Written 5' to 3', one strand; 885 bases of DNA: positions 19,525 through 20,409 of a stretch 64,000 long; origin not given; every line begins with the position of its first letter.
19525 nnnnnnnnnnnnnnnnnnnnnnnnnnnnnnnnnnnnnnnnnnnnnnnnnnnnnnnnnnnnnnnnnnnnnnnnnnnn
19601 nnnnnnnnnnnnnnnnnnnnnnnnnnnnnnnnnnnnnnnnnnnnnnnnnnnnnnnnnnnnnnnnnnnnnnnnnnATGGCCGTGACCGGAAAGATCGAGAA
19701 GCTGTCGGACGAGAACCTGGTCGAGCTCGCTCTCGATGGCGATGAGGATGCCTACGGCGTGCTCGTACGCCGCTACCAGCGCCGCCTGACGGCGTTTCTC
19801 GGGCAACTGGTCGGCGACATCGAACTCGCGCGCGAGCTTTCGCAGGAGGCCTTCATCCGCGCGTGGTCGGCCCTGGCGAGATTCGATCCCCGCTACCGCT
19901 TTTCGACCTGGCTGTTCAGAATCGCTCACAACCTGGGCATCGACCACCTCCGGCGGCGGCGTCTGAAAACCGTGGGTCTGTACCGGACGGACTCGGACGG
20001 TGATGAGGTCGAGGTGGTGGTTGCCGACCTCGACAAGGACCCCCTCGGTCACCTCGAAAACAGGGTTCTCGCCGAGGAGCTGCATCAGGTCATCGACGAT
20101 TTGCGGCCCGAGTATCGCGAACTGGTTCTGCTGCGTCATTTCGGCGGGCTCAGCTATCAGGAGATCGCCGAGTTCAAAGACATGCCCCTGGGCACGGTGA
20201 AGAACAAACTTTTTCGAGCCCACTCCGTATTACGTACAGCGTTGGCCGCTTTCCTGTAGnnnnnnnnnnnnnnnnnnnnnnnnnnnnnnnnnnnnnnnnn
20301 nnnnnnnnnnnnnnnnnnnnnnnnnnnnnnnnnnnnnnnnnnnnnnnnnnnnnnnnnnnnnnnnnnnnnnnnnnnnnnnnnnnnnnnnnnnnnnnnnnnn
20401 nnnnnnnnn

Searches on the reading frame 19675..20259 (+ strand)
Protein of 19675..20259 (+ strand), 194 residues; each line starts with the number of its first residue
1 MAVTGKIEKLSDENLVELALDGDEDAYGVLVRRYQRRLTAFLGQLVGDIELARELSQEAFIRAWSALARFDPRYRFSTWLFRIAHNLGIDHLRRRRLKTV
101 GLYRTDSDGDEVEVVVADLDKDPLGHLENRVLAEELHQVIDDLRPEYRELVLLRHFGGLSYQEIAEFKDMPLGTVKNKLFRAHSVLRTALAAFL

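Call 6: search_protein_families(library=pfam, proteins=[window:19675-20259:+])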
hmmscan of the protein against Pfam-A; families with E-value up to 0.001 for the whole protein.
window:19675-20259:+ (194 aa): 4 families
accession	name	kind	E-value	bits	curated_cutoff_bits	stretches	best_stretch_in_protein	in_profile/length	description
PF04542.20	Sigma70_r2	-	1.3e-18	67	24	1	30-96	1-69/71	Sigma-70 region 2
PF08281.18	Sigma70_r4_2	-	1.6e-14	53.7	25.7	1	134-182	2-50/54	Sigma-70, region 4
PF07638.17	Sigma70_ECF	-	1.4e-09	38.6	21.1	1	15-182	7-175/185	ECF sigma factor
PF04545.22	Sigma70_r4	-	2.4e-07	30.6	24.1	1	140-187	2-49/50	Sigma-70, region 4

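Call 9: find_encoding_contigs(protein=window:19675-20259:+, flank=4000, max_places=10)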
Protein window:19675-20259:+ (194 aa): no gene with exactly this product is on record in the collection.

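Call 11: find_related_loci(query=window:19675-20259:+, collection=genome_contigs, flank=5000)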
Query window:19675-20259:+ (194 aa) in genome_contigs; peptide patterns used: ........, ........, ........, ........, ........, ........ (x = any residue, [..] = any of these).
600 stretches matched a pattern (row limit reached: there are more); 585 encode a relative of the query (tblastn E <= 1e-3); the best 80 are kept; 80 distinct loci.
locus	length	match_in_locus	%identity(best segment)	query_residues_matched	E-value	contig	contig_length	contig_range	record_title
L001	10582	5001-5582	95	1-194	1e-120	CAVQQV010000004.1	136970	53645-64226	MAG: Candidatus Sulfomarinibacteraceae bacterium isolate MFD09779.bin.2.237 genome assembly, contig: contig_14304, whole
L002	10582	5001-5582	92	1-194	2e-115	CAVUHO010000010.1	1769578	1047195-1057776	MAG: Candidatus Sulfomarinibacteraceae bacterium isolate MFD04716.bin.1.4 genome assembly, contig: contig_6143, whole ge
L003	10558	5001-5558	82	9-194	8e-101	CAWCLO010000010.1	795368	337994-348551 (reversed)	MAG: Candidatus Sulfomarinibacteraceae bacterium isolate MFD03804.bin.1.185 genome assembly, contig: contig_9158, whole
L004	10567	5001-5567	80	6-194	4e-97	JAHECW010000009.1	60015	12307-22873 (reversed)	MAG: Acidobacteria bacterium isolate Ww181 NODE_714_length_60015_cov_4.184443, whole genome shotgun sequence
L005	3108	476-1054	77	2-194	3e-98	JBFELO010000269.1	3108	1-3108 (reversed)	MAG: Candidatus Sulfomarinibacteraceae bacterium isolate Mix_mud02.2020.12.51 k141_1648871_length_3108_cov_6.9548, whole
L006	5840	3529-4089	75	8-194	6e-89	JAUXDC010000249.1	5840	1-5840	MAG: Holophagae bacterium isolate CSMAG_2841 CSMAG_2841_k119_1931902_length_5840_cov_6.8567, whole genome shotgun sequen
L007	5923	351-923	56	7-194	7e-60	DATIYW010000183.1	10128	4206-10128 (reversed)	MAG TPA_asm: Thermoanaerobaculaceae bacterium isolate SMAG_U15285 k141_4216084, whole genome shotgun sequence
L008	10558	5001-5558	55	7-189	6e-57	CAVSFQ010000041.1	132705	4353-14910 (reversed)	MAG: uncultured Acidobacteriota bacterium isolate MFD01872.bin.2.171 genome assembly, contig: contig_7368, whole genome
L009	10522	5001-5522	57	22-194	8e-56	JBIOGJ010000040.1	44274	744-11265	MAG: Thermoanaerobaculales bacterium isolate GcC5-19 k141_1064852_length_44274_cov_198.4764, whole genome shotgun sequen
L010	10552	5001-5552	38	7-192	5e-36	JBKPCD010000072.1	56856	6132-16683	MAG: Acidobacteriota bacterium isolate GB_EKS_MAG_00061 GB_EKS_000000800153, whole genome shotgun sequence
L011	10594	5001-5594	37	4-194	1e-35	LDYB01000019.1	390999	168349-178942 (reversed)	MAG: Armatimonadetes bacterium DC 2616664678, whole genome shotgun sequence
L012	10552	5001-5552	46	11-192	2e-35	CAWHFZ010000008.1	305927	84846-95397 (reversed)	MAG: Vicinamibacteria bacterium isolate MFD00392.bin.3.577 genome assembly, contig: contig_32062, whole genome shotgun s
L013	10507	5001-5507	40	7-182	3e-35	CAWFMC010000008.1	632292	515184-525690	MAG: uncultured Acidobacteriota bacterium isolate MFD00392.bin.2.345 genome assembly, contig: contig_21286, whole genome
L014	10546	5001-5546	38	3-190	8e-33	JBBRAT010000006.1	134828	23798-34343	MAG: Anaerolineales bacterium isolate Co_metawrap_2310 Cmw_2310_k141_29382656_length_134828_cov_22.8292, whole genome sh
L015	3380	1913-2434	38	11-194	3e-32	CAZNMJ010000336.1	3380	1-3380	MAG TPA_asm: uncultured Anaerolineales bacterium isolate SRP239594_co1_144 genome assembly, contig: NODE_25756_length_33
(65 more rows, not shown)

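Call 29: find_related_loci(query=window:19675-20259:+, collection=metagenome_contigs, flank=3000)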
Query window:19675-20259:+ (194 aa) in metagenome_contigs; peptide patterns used: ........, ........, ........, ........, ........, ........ (x = any residue, [..] = any of these).
600 stretches matched a pattern (row limit reached: there are more); 568 encode a relative of the query (tblastn E <= 1e-3); the best 80 are kept; 80 distinct loci.
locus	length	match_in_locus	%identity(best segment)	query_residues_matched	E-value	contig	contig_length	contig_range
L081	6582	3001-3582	84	1-194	3e-106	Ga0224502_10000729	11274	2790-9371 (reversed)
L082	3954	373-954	82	1-194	5e-105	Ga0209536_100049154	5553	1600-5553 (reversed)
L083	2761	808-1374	83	6-194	1e-105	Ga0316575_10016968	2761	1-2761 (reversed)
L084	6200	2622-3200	66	2-194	2e-81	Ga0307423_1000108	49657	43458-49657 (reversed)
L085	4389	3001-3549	57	12-194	3e-61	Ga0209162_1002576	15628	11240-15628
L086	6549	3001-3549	57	12-194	3e-61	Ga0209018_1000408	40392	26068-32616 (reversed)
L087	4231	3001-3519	41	7-186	2e-37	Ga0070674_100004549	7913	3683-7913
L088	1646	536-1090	43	13-192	3e-35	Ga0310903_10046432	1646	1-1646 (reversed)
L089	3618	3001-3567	33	11-194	4e-32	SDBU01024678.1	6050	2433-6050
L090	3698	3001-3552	36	2-194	4e-32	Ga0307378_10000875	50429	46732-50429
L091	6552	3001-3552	36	2-194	4e-32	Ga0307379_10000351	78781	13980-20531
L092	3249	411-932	35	10-191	2e-30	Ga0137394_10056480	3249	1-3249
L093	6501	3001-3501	38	12-191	3e-30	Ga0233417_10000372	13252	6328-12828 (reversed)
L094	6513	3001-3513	36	10-193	5e-30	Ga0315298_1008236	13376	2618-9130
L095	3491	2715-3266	35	7-192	5e-30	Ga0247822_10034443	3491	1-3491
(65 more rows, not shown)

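Call 32: find_homologous_proteins(query=window:19675-20259:+, max_evalue=1e-60)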
Query window:19675-20259:+ (194 aa): 727 proteins with E <= 1e-60 among 8000 candidates; the best 120 are listed.
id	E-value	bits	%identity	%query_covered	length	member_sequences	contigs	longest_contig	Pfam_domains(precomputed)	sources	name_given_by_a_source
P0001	3.5e-121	420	100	100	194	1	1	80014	PF07638.18,PF04545.23,PF04542.21,PF08281.19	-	-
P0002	5.0e-117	406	96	100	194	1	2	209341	PF07638.18,PF04545.23,PF04542.21,PF08281.19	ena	-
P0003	1.7e-116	405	96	100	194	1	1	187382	PF07638.18,PF04545.23,PF04542.21,PF08281.19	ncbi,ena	-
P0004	3.0e-116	404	96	100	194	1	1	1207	PF07638.18,PF04545.23,PF04542.21,PF08281.19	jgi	-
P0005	7.7e-116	402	95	100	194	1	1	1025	PF07638.18,PF04545.23,PF04542.21,PF08281.19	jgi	-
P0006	1.0e-115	402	95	100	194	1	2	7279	PF07638.18,PF04545.23,PF04542.21,PF08281.19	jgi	-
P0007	1.5e-115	401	96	100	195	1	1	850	PF07638.18,PF04545.23,PF04542.21,PF08281.19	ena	-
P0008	3.9e-115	400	95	100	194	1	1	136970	PF07638.18,PF04545.23,PF04542.21,PF08281.19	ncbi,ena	-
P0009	6.2e-115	399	95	100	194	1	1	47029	PF07638.18,PF04545.23,PF04542.21,PF08281.19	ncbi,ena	-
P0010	1.4e-114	398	95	100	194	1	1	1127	PF07638.18,PF04545.23,PF04542.21,PF08281.19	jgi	jgi:RNA polymerase sigma-70 factor (ECF subfamily)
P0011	2.2e-114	398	95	100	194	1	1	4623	PF07638.18,PF04545.23,PF04542.21,PF08281.19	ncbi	-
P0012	3.4e-114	397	94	100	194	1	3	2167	PF07638.18,PF04545.23,PF04542.21,PF08281.19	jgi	jgi:RNA polymerase sigma-70 factor (ECF subfamily)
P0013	3.9e-114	397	94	100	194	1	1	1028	PF07638.18,PF04545.23,PF04542.21,PF08281.19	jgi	-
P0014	4.0e-114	397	94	100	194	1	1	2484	PF07638.18,PF04545.23,PF04542.21,PF08281.19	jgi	jgi:RNA polymerase sigma-70 factor (ECF subfamily)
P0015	7.8e-114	396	94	100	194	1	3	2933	PF07638.18,PF04545.23,PF04542.21,PF08281.19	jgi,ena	-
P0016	9.0e-114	396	94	100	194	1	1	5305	PF07638.18,PF04545.23,PF04542.21,PF08281.19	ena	-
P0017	9.0e-114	396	94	100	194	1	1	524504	PF07638.18,PF04545.23,PF04542.21,PF08281.19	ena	-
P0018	1.7e-113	395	94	100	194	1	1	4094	PF07638.18,PF04545.23,PF04542.21,PF08281.19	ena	-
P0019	2.2e-113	394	94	100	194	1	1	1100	PF07638.18,PF04545.23,PF04542.21,PF08281.19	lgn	-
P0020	2.7e-113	394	94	100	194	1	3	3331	PF07638.18,PF04545.23,PF04542.21,PF08281.19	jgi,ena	jgi:RNA polymerase sigma-70 factor (ECF subfamily)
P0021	9.1e-113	392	93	100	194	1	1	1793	PF07638.18,PF04545.23,PF04542.21,PF08281.19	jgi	jgi:RNA polymerase sigma-70 factor (ECF subfamily)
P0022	5.3e-110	383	93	100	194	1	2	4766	PF07638.18,PF04545.23,PF04542.21,PF08281.19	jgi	jgi:RNA polymerase sigma-70 factor (ECF subfamily)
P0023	7.2e-110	383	92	100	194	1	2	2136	PF07638.18,PF04545.23,PF04542.21,PF08281.19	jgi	jgi:RNA polymerase sigma-70 factor (ECF subfamily)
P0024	8.9e-110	383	92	100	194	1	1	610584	PF07638.18,PF04545.23,PF04542.21,PF08281.19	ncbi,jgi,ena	jgi:RNA polymerase sigma-70 factor (ECF subfamily)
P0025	1.2e-109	382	92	100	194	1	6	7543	PF07638.18,PF04545.23,PF04542.21,PF08281.19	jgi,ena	jgi:RNA polymerase sigma-70 factor (ECF subfamily)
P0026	1.4e-109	382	92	100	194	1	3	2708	PF07638.18,PF04545.23,PF04542.21,PF08281.19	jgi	jgi:RNA polymerase sigma-70 factor (ECF subfamily)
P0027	2.4e-109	381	92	100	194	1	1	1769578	PF07638.18,PF04545.23,PF04542.21,PF08281.19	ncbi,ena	-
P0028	2.6e-109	381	92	100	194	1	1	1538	PF07638.18,PF04545.23,PF04542.21,PF08281.19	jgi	jgi:RNA polymerase sigma-70 factor (ECF subfamily)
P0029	3.0e-109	381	91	100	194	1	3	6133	PF07638.18,PF04545.23,PF04542.21,PF08281.19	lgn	-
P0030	7.4e-109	380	92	100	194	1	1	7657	PF07638.18,PF04545.23,PF04542.21,PF08281.19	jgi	jgi:RNA polymerase sigma-70 factor (ECF subfamily)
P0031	2.7e-108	378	90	99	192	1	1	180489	PF07638.18,PF04545.23,PF04542.21,PF08281.19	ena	-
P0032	4.4e-108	377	89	100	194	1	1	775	PF07638.18,PF04545.23,PF04542.21,PF08281.19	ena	-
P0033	4.5e-108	377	90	100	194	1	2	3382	PF07638.18,PF04545.23,PF04542.21,PF08281.19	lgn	-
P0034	7.7e-108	376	90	100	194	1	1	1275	PF07638.18,PF04545.23,PF04542.21,PF08281.19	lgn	-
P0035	8.4e-108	376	90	99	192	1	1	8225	PF07638.18,PF04545.23,PF04542.21,PF08281.19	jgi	jgi:RNA polymerase sigma-70 factor (ECF subfamily)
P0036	9.2e-108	376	90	100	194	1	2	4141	PF07638.18,PF04545.23,PF04542.21,PF08281.19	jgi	-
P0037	1.2e-107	376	90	99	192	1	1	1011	PF07638.18,PF04545.23,PF04542.21,PF08281.19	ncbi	-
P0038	1.4e-107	375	89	100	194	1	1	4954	PF07638.18,PF04545.23,PF04542.21,PF08281.19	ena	-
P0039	1.5e-107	375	90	99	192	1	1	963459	PF07638.18,PF04545.23,PF04542.21,PF08281.19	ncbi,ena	-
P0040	3.1e-107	374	89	100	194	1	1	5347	PF07638.18,PF04545.23,PF04542.21,PF08281.19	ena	-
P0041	7.5e-107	373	89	100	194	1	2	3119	PF07638.18,PF04545.23,PF04542.21,PF08281.19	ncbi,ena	-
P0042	1.0e-106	373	89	100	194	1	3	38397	PF07638.18,PF04545.23,PF04542.21,PF08281.19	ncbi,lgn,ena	-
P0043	1.4e-106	372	89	100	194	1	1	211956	PF07638.18,PF04545.23,PF04542.21,PF08281.19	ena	-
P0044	1.8e-106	372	89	99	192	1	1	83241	PF07638.18,PF04545.23,PF04542.21,PF08281.19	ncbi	-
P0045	2.5e-106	371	89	100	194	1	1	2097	PF07638.18,PF04545.23,PF04542.21,PF08281.19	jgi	jgi:RNA polymerase sigma-70 factor (ECF subfamily)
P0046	2.7e-106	371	89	99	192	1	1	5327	PF07638.18,PF04545.23,PF04542.21,PF08281.19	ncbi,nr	ncbi:MAG: sigma-70 family RNA polymerase sigma factor [Acidobacteriota bacterium]|nr:sigma-70 family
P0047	2.9e-106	371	88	99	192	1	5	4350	PF07638.18,PF04545.23,PF04542.21,PF08281.19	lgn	-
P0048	3.2e-106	371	89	100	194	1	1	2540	PF07638.18,PF04545.23,PF04542.21,PF08281.19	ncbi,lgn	-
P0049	5.4e-106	370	89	100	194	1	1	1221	PF07638.18,PF04545.23,PF04542.21,PF08281.19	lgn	-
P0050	1.1e-105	369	88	100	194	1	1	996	PF07638.18,PF04545.23,PF04542.21,PF08281.19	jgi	jgi:RNA polymerase sigma-70 factor (ECF subfamily)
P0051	2.5e-105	368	88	100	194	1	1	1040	PF07638.18,PF04545.23,PF04542.21,PF08281.19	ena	-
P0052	2.6e-105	368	88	98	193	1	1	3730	PF07638.18,PF04545.23,PF04542.21,PF08281.19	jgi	jgi:RNA polymerase sigma-70 factor (ECF subfamily)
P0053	2.9e-105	368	88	99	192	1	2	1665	PF07638.18,PF04545.23,PF04542.21,PF08281.19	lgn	-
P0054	5.0e-105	367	88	100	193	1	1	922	PF07638.18,PF04545.23,PF04542.21,PF08281.19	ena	-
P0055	6.4e-105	367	88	100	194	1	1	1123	PF07638.18,PF04545.23,PF04542.21,PF08281.19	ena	-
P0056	6.6e-105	367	89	99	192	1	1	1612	PF07638.18,PF04545.23,PF04542.21,PF08281.19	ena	-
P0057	8.5e-104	363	89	96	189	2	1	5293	PF07638.18,PF04545.23,PF04542.21,PF08281.19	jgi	jgi:RNA polymerase sigma-70 factor (ECF subfamily)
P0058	8.9e-104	363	88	100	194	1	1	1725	PF07638.18,PF04545.23,PF04542.21,PF08281.19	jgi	-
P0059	2.0e-103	362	86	100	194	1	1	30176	PF07638.18,PF04545.23,PF04542.21,PF08281.19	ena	-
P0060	2.1e-103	362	85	100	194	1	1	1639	PF07638.18,PF04545.23,PF04542.21,PF08281.19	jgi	jgi:RNA polymerase sigma-70 factor (ECF subfamily)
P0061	2.4e-103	362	88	99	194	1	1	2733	PF07638.18,PF04545.23,PF04542.21,PF08281.19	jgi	jgi:RNA polymerase sigma-70 factor (ECF subfamily)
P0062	2.6e-103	362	85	100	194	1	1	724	PF07638.18,PF04545.23,PF04542.21,PF08281.19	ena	-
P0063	4.6e-103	361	86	100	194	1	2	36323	PF07638.18,PF04545.23,PF04542.21,PF08281.19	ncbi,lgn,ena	-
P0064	4.8e-103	361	86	100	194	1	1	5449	PF07638.18,PF04545.23,PF04542.21,PF08281.19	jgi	jgi:RNA polymerase sigma-70 factor (ECF subfamily)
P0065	5.9e-103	360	85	99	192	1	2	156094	PF07638.18,PF04545.23,PF04542.21,PF08281.19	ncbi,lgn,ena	-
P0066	8.9e-103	360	86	99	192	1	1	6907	PF07638.18,PF04545.23,PF04542.21,PF08281.19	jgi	jgi:RNA polymerase sigma-70 factor (ECF subfamily)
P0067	1.5e-102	359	86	100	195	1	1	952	PF07638.18,PF04545.23,PF04542.21,PF08281.19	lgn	-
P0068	1.5e-102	359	85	100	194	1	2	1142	PF07638.18,PF04545.23,PF04542.21,PF08281.19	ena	-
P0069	1.7e-102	359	85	100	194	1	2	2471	PF07638.18,PF04545.23,PF04542.21,PF08281.19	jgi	jgi:RNA polymerase sigma-70 factor (ECF subfamily)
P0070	4.1e-102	358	85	100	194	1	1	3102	PF07638.18,PF04545.23,PF04542.21,PF08281.19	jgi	jgi:RNA polymerase sigma-70 factor (ECF subfamily)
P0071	4.3e-102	358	85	99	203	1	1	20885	PF07638.18,PF04545.23,PF04542.21,PF08281.19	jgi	jgi:RNA polymerase sigma-70 factor (ECF subfamily)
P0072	4.3e-102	358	87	96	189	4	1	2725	PF07638.18,PF04545.23,PF04542.21,PF08281.19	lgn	-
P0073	4.8e-102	357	85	99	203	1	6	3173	PF07638.18,PF04545.23,PF04542.21,PF08281.19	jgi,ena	jgi:RNA polymerase sigma-70 factor (ECF subfamily)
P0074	4.9e-102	357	85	100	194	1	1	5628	PF07638.18,PF04545.23,PF04542.21,PF08281.19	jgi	jgi:RNA polymerase sigma-70 factor (ECF subfamily)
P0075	5.0e-102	357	85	100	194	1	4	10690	PF07638.18,PF04545.23,PF04542.21,PF08281.19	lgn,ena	-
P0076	5.2e-102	357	85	99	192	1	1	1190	PF07638.18,PF04545.23,PF04542.21,PF08281.19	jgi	-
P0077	5.7e-102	357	85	100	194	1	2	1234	PF07638.18,PF04545.23,PF04542.21,PF08281.19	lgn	-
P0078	7.3e-102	357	85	99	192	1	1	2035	PF07638.18,PF04545.23,PF04542.21,PF08281.19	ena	-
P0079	7.9e-102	357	85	99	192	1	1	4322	PF07638.18,PF04545.23,PF04542.21,PF08281.19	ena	-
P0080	8.6e-102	357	85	99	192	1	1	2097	PF07638.18,PF04545.23,PF04542.21,PF08281.19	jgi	-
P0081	9.3e-102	356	85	99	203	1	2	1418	PF07638.18,PF04545.23,PF04542.21,PF08281.19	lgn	-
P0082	1.1e-101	356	85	100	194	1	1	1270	PF07638.18,PF04545.23,PF04542.21,PF08281.19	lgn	-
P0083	1.1e-101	356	85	100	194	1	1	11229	PF07638.18,PF04545.23,PF04542.21,PF08281.19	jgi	jgi:RNA polymerase sigma-70 factor (ECF subfamily)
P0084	1.2e-101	356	85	100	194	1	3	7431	PF07638.18,PF04545.23,PF04542.21,PF08281.19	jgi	-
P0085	1.3e-101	356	85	100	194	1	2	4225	PF07638.18,PF04545.23,PF04542.21,PF08281.19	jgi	jgi:RNA polymerase sigma-70 factor (ECF subfamily)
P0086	1.3e-101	356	86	100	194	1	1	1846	PF07638.18,PF04545.23,PF04542.21,PF08281.19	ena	-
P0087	1.4e-101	356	84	100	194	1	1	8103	PF07638.18,PF04545.23,PF04542.21,PF08281.19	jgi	jgi:RNA polymerase sigma-70 factor (ECF subfamily)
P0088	1.4e-101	356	85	100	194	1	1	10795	PF07638.18,PF04545.23,PF04542.21,PF08281.19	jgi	-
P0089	1.5e-101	356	85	99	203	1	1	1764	PF07638.18,PF04545.23,PF04542.21,PF08281.19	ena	-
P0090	1.8e-101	356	85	100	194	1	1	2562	PF07638.18,PF04545.23,PF04542.21,PF08281.19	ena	-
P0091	1.8e-101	356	85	100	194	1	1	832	PF07638.18,PF04545.23,PF04542.21,PF08281.19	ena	-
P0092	2.0e-101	355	85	100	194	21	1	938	PF07638.18,PF04545.23,PF04542.21,PF08281.19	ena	-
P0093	2.2e-101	355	85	100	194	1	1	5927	PF07638.18,PF04545.23,PF04542.21,PF08281.19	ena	-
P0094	2.2e-101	355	84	100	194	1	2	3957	PF07638.18,PF04545.23,PF04542.21,PF08281.19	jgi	-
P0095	2.5e-101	355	85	100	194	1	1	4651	PF04545.23,PF04542.21,PF08281.19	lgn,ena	-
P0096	2.7e-101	355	84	100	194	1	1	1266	PF07638.18,PF04545.23,PF04542.21,PF08281.19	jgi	jgi:RNA polymerase sigma-70 factor (ECF subfamily)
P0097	2.7e-101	355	84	100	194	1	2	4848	PF07638.18,PF04545.23,PF04542.21,PF08281.19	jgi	jgi:RNA polymerase sigma-70 factor (ECF subfamily)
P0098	2.8e-101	355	85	100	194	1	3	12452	PF07638.18,PF04545.23,PF04542.21,PF08281.19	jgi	-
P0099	2.8e-101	355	84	100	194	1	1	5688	PF07638.18,PF04545.23,PF04542.21,PF08281.19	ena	-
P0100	2.9e-101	355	86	100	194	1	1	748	PF07638.18,PF04545.23,PF04542.21,PF08281.19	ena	-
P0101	3.0e-101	355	86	100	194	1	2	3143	PF07638.18,PF04545.23,PF04542.21,PF08281.19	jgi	jgi:RNA polymerase sigma-70 factor (ECF subfamily)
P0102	3.0e-101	355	85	100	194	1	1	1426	PF07638.18,PF04545.23,PF04542.21,PF08281.19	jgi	jgi:RNA polymerase sigma-70 factor (ECF subfamily)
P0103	3.2e-101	355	86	100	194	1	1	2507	PF07638.18,PF04545.23,PF04542.21,PF08281.19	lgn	-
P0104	3.4e-101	355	85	99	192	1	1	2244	PF07638.18,PF04545.23,PF04542.21,PF08281.19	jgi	jgi:RNA polymerase sigma-70 factor (ECF subfamily)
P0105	3.6e-101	355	85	99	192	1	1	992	PF07638.18,PF04545.23,PF04542.21,PF08281.19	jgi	jgi:RNA polymerase sigma-70 factor (ECF subfamily)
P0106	3.7e-101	354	84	100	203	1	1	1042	PF07638.18,PF04545.23,PF04542.21,PF08281.19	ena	-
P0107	3.8e-101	354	85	100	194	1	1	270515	PF07638.18,PF04545.23,PF04542.21,PF08281.19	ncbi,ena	-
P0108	3.9e-101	354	85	100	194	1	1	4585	PF07638.18,PF04545.23,PF04542.21,PF08281.19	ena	-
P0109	4.1e-101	354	85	100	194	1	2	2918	PF04545.23,PF04542.21,PF08281.19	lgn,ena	-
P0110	4.3e-101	354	85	99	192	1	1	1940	PF07638.18,PF04545.23,PF04542.21,PF08281.19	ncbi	-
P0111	4.4e-101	354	84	100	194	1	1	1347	PF07638.18,PF04545.23,PF04542.21,PF08281.19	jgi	jgi:RNA polymerase sigma-70 factor (ECF subfamily)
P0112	4.5e-101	354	85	99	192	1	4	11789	PF07638.18,PF04545.23,PF04542.21,PF08281.19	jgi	jgi:RNA polymerase sigma-70 factor (ECF subfamily)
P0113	4.5e-101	354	84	100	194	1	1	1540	PF07638.18,PF04545.23,PF04542.21,PF08281.19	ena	-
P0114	4.8e-101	354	84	100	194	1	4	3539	PF07638.18,PF04545.23,PF04542.21,PF08281.19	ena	-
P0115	4.9e-101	354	84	100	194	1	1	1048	PF07638.18,PF04545.23,PF04542.21,PF08281.19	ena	-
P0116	4.9e-101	354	85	100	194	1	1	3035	PF07638.18,PF04545.23,PF04542.21,PF08281.19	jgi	-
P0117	5.2e-101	354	85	100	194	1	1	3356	PF07638.18,PF04545.23,PF04542.21,PF08281.19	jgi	jgi:RNA polymerase sigma-70 factor (ECF subfamily)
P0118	5.3e-101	354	85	100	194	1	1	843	PF07638.18,PF04545.23,PF04542.21,PF08281.19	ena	-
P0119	5.3e-101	354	84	100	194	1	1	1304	PF07638.18,PF04545.23,PF04542.21,PF08281.19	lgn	-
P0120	5.5e-101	354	84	100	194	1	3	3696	PF07638.18,PF04545.23,PF04542.21,PF08281.19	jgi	jgi:RNA polymerase sigma-70 factor (ECF subfamily)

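Call 33: find_encoding_contigs(protein=P0002, flank=10000, max_places=3)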
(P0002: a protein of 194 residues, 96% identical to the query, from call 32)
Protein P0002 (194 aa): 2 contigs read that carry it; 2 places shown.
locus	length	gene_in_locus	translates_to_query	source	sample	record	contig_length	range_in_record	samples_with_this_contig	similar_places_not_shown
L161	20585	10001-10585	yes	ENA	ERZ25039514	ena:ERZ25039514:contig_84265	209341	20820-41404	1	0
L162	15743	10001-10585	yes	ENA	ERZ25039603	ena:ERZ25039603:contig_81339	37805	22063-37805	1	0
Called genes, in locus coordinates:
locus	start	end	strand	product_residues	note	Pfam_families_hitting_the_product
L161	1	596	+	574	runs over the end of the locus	-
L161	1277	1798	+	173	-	-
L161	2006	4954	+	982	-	PF13620:CarboxypepD_reg, PF13715:CarbopepD_reg_2, PF17210:SdrD_B (weak), PF25020:TTR_TEN1-4 (weak), PF25183:OMP_b-brl_4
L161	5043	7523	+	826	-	PF01663:Phosphodiest, PF13428:TPR_14 (faint), PF14559:TPR_19 (weak)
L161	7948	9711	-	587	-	-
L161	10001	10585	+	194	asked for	PF07638:Sigma70_ECF, PF04542:Sigma70_r2, PF08281:Sigma70_r4_2, PF04545:Sigma70_r4 (weak)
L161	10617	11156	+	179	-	-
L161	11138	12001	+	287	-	-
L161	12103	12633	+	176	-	PF02620:YceD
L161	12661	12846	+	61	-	PF01783:Ribosomal_L32p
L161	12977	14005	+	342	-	PF02504:FA_synthesis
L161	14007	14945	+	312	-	PF00698:Acyl_transf_1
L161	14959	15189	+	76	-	PF00106:adh_short, PF13561:adh_short_C2 (weak)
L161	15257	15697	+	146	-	PF00106:adh_short, PF13561:adh_short_C2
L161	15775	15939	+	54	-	-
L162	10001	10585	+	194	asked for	PF07638:Sigma70_ECF, PF04542:Sigma70_r2, PF08281:Sigma70_r4_2, PF04545:Sigma70_r4 (weak)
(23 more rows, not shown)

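Call 34: find_encoding_contigs(protein=P0003, flank=10000, max_places=3)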
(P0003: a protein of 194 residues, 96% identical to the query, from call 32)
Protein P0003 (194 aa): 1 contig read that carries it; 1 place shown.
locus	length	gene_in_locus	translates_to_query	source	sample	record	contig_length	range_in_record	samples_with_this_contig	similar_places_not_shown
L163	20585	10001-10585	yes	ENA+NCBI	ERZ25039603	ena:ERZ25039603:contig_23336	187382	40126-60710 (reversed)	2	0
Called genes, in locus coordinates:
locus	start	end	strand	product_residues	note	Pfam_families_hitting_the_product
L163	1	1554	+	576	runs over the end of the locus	PF00593:TonB_dep_Rec_b-barrel (weak), PF25183:OMP_b-brl_4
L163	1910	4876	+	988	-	PF13620:CarboxypepD_reg, PF13715:CarbopepD_reg_2, PF17210:SdrD_B, PF25020:TTR_TEN1-4 (faint), PF25183:OMP_b-brl_4, PF00593:TonB_dep_Rec_b-barrel, PF25183:OMP_b-brl_4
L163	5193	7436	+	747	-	PF01663:Phosphodiest, PF13428:TPR_14 (faint), PF14559:TPR_19 (weak)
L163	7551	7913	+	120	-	PF05635:23S_rRNA_IVP, PF22296:bAvd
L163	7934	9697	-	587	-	-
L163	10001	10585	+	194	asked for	PF07638:Sigma70_ECF, PF04542:Sigma70_r2, PF08281:Sigma70_r4_2, PF04545:Sigma70_r4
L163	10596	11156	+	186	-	-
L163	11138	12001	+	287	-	-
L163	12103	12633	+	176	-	PF02620:YceD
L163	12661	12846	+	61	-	PF01783:Ribosomal_L32p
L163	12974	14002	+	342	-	PF02504:FA_synthesis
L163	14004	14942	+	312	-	PF00698:Acyl_transf_1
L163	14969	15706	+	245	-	PF00106:adh_short, PF08659:KR, PF13561:adh_short_C2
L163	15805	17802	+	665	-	PF00884:Sulfatase, PF01663:Phosphodiest (faint), PF00515:TPR_1 (faint), PF07719:TPR_2 (faint), PF13428:TPR_14 (faint), PF13432:TPR_16 (faint), PF14559:TPR_19 (faint), PF16347:SGSH_C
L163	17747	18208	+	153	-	-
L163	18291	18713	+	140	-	PF00571:CBS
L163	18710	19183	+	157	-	PF02674:Colicin_V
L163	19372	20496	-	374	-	PF04055:Radical_SAM, PF19288:CofH_C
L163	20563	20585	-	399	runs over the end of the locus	PF13481:AAA_25 (weak), PF00006:ATP-synt_ab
